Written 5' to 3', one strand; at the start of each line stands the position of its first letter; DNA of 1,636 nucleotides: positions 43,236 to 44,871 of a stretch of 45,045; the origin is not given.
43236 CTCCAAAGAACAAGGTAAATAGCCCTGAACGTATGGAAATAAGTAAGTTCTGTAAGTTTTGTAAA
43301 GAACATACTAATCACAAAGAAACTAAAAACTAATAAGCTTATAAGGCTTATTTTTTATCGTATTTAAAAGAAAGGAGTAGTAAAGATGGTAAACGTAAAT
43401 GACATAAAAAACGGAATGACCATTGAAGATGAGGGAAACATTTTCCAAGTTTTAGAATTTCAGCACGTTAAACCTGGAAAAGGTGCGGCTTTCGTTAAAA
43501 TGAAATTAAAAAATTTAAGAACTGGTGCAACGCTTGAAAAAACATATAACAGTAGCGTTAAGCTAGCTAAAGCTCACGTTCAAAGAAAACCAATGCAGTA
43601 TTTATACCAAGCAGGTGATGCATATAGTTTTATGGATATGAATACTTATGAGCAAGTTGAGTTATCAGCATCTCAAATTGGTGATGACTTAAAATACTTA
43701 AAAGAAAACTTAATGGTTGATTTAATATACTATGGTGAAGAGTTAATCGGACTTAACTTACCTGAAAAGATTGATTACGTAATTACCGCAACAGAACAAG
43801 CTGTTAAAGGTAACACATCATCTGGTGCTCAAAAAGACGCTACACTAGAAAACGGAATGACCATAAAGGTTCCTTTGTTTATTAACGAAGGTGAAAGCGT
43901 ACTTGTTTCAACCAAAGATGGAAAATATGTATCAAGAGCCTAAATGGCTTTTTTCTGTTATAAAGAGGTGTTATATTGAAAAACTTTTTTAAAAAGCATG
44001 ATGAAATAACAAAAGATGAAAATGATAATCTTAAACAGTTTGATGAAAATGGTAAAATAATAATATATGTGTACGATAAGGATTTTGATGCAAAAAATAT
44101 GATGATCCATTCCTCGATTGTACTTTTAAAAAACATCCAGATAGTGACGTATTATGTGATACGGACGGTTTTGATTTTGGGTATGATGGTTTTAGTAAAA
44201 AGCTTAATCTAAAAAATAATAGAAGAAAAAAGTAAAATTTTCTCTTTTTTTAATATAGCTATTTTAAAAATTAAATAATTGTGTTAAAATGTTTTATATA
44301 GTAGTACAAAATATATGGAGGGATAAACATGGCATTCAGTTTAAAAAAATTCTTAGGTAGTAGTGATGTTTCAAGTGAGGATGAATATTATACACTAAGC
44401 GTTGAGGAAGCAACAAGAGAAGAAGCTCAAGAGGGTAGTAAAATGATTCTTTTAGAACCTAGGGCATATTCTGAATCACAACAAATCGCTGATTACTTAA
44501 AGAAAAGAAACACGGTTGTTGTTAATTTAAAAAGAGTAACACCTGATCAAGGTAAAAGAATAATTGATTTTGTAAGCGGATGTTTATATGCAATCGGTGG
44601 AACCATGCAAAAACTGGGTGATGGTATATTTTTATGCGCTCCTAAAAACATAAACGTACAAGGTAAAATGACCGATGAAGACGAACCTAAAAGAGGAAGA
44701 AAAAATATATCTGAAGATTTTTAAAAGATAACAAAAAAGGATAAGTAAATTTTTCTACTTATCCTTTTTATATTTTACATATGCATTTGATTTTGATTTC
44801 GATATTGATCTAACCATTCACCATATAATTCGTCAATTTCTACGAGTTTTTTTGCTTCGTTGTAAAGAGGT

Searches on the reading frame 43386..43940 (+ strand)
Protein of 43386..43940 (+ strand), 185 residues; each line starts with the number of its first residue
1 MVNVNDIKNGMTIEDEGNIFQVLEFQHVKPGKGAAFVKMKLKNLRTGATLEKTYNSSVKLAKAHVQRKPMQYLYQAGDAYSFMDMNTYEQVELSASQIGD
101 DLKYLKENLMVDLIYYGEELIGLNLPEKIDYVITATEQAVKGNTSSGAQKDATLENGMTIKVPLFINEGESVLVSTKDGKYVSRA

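Call 55: search_protein_families(library=pfam, proteins=[window:43386-43940:+], max_evalue=0.01)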
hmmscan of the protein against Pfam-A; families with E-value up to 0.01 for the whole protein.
window:43386-43940:+ (185 aa): 3 families
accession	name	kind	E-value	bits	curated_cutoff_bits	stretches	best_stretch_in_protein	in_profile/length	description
PF08207.18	EFP_N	-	6e-27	93.9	23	1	4-60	2-58/58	Elongation factor P (EF-P) KOW-like domain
PF09285.17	Elong-fact-P_C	-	5.8e-23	80.8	25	1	131-184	3-56/56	Elongation factor P, C-terminal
PF01132.26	EFP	-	1.8e-21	76.3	27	1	68-121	1-54/54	Elongation factor P (EF-P) OB domain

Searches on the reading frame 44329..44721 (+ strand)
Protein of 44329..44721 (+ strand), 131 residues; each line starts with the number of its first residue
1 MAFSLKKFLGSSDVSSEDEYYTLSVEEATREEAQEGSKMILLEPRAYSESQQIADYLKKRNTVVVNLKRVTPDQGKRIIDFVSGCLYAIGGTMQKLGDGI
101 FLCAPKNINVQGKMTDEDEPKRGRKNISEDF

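Call 69: search_protein_families(library=pfam, proteins=[window:44329-44721:+], max_evalue=0.01)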
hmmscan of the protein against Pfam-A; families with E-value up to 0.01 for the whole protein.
window:44329-44721:+ (131 aa): 1 family
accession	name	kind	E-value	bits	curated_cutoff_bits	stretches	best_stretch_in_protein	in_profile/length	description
PF04472.17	SepF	-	1e-26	93.3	27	1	40-110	2-72/72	Cell division protein SepF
